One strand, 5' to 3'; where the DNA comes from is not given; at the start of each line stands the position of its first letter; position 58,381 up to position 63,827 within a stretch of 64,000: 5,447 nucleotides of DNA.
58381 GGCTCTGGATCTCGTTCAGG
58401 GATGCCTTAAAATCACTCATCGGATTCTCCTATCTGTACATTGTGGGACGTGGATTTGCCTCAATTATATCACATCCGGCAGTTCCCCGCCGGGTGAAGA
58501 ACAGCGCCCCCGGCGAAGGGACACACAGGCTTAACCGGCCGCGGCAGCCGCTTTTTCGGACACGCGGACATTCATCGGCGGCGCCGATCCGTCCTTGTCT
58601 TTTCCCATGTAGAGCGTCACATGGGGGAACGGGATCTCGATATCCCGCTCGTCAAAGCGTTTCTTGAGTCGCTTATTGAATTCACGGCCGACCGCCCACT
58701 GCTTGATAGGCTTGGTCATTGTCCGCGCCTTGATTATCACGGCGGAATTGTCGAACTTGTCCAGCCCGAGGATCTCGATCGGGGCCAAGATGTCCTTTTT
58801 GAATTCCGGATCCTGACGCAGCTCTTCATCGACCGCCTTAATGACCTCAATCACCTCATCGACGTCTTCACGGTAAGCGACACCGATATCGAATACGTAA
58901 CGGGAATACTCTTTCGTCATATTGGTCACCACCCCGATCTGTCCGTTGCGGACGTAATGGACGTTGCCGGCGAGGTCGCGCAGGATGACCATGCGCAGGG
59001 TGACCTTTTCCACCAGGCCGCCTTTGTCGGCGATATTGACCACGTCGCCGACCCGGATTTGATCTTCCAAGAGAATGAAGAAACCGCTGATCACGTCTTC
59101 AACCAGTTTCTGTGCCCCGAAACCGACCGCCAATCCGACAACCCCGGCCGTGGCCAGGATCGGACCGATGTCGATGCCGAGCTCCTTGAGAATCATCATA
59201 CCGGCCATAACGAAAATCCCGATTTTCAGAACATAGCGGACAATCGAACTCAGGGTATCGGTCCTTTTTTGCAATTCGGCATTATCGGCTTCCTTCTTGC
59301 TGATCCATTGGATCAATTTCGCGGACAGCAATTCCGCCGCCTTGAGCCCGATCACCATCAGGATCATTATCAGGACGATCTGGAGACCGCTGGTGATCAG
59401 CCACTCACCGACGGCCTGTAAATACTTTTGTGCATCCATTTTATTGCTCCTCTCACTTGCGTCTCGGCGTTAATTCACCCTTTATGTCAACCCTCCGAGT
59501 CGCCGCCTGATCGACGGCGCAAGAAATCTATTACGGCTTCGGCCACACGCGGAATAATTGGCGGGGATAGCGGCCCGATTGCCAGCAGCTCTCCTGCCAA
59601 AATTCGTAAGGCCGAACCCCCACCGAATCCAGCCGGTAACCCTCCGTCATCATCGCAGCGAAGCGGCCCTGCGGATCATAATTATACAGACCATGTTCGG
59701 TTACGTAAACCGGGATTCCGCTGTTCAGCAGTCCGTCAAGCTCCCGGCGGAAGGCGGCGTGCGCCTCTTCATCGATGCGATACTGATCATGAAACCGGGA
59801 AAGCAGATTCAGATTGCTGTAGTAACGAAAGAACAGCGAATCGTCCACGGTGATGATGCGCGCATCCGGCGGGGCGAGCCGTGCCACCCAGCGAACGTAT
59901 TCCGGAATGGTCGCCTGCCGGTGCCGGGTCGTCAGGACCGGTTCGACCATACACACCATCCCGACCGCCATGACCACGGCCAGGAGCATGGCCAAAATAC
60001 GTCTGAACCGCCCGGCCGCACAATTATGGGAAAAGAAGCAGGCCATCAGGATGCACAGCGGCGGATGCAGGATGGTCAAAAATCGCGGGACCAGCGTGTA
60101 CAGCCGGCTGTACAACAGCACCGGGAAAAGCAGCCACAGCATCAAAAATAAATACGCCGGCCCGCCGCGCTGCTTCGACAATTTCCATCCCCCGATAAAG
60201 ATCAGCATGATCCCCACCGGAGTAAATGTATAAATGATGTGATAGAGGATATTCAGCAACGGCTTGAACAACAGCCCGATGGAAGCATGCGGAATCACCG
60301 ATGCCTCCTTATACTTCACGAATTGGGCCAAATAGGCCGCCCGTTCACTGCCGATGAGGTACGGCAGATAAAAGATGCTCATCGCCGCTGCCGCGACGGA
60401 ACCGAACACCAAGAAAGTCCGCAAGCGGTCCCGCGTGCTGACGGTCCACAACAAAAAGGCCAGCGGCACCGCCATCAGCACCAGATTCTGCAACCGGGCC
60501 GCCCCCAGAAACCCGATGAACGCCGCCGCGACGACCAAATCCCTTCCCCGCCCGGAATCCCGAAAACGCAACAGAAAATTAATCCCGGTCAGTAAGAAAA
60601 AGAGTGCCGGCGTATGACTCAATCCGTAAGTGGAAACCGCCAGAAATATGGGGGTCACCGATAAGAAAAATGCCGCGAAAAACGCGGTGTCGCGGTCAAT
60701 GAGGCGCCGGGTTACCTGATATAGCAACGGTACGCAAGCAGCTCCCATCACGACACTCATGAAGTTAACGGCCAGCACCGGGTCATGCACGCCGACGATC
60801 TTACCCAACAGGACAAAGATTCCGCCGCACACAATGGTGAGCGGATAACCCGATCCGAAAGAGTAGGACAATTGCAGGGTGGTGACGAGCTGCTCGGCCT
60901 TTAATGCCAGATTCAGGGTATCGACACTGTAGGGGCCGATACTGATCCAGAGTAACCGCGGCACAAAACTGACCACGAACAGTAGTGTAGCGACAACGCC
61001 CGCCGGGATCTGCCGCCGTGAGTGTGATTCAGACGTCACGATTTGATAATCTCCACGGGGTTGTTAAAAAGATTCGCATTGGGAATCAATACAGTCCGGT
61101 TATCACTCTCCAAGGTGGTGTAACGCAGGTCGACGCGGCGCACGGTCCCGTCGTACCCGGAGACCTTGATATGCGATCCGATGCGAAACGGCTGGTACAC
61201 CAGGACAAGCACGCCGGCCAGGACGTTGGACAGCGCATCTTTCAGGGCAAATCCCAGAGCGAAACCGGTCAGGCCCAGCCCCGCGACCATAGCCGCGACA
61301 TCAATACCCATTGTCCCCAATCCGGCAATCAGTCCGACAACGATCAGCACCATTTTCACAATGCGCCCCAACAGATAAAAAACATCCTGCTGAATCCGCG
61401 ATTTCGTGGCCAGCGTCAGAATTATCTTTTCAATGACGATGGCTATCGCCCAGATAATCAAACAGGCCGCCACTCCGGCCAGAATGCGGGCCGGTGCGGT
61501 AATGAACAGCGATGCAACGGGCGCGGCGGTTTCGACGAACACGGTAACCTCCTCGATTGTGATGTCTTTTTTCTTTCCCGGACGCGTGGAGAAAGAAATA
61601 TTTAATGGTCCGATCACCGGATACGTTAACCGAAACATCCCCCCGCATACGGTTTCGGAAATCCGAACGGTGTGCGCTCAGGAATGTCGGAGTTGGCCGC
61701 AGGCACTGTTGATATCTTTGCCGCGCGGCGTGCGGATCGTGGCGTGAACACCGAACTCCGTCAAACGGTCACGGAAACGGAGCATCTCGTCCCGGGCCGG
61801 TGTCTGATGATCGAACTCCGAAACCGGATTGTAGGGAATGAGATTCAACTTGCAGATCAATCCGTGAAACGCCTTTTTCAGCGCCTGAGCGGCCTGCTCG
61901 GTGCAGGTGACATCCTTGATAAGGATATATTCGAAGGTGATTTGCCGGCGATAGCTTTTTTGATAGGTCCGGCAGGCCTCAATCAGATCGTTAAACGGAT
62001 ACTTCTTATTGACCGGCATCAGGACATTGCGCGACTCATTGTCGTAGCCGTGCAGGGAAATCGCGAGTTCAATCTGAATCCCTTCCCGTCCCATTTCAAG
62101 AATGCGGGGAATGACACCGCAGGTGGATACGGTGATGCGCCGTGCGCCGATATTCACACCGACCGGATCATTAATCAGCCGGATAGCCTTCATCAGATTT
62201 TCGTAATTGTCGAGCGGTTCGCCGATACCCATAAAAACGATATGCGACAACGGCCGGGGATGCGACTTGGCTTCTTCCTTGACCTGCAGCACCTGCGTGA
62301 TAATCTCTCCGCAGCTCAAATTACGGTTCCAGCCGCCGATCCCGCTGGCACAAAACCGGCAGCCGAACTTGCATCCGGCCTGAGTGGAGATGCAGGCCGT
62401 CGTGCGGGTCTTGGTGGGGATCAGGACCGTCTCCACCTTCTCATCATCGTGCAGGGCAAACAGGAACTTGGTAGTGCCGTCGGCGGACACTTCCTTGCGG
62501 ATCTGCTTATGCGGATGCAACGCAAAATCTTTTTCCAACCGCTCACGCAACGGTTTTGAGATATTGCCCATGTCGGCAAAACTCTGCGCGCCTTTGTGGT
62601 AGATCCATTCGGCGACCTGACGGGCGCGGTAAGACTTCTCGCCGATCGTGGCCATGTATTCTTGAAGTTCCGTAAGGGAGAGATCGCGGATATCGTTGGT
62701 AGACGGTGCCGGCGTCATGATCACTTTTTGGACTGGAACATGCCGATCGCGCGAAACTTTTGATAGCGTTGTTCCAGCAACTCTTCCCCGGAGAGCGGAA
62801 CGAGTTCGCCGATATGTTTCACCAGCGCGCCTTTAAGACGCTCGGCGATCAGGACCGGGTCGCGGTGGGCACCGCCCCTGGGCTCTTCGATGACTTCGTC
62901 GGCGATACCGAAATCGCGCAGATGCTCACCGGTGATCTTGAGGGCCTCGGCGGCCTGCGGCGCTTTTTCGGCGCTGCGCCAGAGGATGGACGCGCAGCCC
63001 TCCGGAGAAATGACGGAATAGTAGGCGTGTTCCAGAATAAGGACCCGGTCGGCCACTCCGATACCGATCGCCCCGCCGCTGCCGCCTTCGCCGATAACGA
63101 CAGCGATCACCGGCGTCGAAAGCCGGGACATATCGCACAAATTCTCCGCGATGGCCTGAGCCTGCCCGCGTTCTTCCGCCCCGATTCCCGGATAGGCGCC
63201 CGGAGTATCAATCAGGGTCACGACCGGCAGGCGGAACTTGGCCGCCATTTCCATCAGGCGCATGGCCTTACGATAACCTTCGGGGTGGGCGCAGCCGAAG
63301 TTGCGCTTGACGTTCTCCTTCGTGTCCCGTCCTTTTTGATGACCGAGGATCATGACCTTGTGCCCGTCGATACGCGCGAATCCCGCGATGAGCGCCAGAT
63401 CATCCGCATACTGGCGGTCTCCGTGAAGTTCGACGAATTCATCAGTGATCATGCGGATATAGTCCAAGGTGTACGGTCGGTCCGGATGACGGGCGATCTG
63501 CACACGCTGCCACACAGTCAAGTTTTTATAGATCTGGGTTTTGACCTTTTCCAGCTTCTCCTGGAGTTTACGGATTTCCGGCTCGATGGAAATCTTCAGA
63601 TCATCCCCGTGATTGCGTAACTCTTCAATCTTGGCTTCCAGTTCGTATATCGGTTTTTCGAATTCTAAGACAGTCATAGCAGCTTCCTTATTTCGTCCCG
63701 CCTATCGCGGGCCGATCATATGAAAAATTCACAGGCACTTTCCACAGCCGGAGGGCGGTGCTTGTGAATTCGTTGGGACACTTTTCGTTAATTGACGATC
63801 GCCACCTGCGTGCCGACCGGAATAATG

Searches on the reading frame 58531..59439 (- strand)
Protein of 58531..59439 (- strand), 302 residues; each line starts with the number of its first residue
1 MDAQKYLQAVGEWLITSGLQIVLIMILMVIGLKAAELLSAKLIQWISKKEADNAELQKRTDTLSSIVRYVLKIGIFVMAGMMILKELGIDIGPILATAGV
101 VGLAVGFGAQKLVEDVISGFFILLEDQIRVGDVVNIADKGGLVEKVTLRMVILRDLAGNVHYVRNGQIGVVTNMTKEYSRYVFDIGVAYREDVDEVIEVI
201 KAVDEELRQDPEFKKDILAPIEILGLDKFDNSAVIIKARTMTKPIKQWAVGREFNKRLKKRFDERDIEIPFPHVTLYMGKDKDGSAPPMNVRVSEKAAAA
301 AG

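Call 65: search_protein_families(library=pfam, proteins=[window:58531-59439:-], max_evalue=0.0001)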
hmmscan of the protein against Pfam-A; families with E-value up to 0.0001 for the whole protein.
window:58531-59439:- (302 aa): 3 families
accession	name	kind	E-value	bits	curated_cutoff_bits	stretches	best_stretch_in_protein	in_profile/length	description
PF00924.24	MS_channel_2nd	-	3.2e-14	53.2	20.2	1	112-175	2-67/68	Mechanosensitive ion channel, beta-domain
PF21082.3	MS_channel_3rd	-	1.8e-12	48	21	1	182-269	2-88/88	Mechanosensitive ion channel MscS, C-terminal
PF21088.3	MS_channel_1st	-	7.1e-10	39.1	23.1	1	70-110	2-42/42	Mechanosensitive ion channel, transmembrane helices 2/3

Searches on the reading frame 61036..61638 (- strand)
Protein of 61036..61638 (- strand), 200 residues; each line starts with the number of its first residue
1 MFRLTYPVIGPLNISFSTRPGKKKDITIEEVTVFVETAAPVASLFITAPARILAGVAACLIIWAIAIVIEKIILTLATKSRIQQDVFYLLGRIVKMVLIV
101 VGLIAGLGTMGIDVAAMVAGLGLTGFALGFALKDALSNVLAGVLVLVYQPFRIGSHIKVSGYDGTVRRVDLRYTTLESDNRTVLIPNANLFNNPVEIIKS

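Call 65: search_protein_families(library=pfam, proteins=[window:61036-61638:-], max_evalue=0.0001)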
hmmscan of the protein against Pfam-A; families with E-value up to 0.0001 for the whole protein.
window:61036-61638:- (200 aa): 2 families
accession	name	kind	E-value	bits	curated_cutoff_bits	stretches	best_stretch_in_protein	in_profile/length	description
PF00924.24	MS_channel_2nd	-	4.3e-14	52.8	20.2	1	134-195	1-63/68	Mechanosensitive ion channel, beta-domain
PF21088.3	MS_channel_1st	-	9e-09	35.6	23.1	1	93-133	2-42/42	Mechanosensitive ion channel, transmembrane helices 2/3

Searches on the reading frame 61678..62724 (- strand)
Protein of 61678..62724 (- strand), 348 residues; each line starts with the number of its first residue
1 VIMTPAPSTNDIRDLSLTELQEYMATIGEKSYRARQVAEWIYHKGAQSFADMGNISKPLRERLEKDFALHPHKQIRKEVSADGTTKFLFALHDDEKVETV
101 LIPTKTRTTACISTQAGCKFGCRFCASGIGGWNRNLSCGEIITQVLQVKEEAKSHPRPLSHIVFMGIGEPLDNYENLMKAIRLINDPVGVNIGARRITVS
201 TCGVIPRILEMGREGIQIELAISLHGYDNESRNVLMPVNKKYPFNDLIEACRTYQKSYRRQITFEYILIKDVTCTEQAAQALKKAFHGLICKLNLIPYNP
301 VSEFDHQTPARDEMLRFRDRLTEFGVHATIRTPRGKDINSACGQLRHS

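Call 65: search_protein_families(library=pfam, proteins=[window:61678-62724:-], max_evalue=0.0001)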
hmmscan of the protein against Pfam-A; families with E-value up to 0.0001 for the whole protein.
window:61678-62724:- (348 aa): 2 families
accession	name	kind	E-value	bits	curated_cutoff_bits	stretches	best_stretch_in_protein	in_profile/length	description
PF21016.3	RlmN_N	-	5.6e-20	71.3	24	1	11-66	2-57/60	Ribosomal RNA large subunit methyltransferase N-terminal domain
PF04055.27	Radical_SAM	-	1.7e-18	67.8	29.5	1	112-273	1-155/166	Radical SAM superfamily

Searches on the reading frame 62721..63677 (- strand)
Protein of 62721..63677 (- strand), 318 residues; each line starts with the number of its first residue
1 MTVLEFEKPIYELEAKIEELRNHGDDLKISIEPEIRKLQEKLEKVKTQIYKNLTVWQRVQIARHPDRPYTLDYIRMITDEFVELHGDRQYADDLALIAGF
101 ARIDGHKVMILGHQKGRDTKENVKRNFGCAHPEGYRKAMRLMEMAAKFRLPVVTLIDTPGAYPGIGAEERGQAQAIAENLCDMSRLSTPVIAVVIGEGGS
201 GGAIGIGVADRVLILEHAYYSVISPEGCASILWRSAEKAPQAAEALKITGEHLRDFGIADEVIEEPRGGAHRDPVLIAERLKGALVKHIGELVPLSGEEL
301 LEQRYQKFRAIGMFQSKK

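Call 65: search_protein_families(library=pfam, proteins=[window:62721-63677:-], max_evalue=0.0001)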
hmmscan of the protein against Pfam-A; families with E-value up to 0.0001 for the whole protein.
window:62721-63677:- (318 aa): 2 families
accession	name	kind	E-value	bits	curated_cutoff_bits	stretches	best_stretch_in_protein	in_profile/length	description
PF03255.19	ACCA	-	2.1e-148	494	23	1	4-312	2-310/310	Acetyl co-enzyme A carboxylase carboxyltransferase-like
PF01039.27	Carboxyl_trans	-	1.3e-21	77.3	22.3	1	62-242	248-426/493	Carboxyl transferase domain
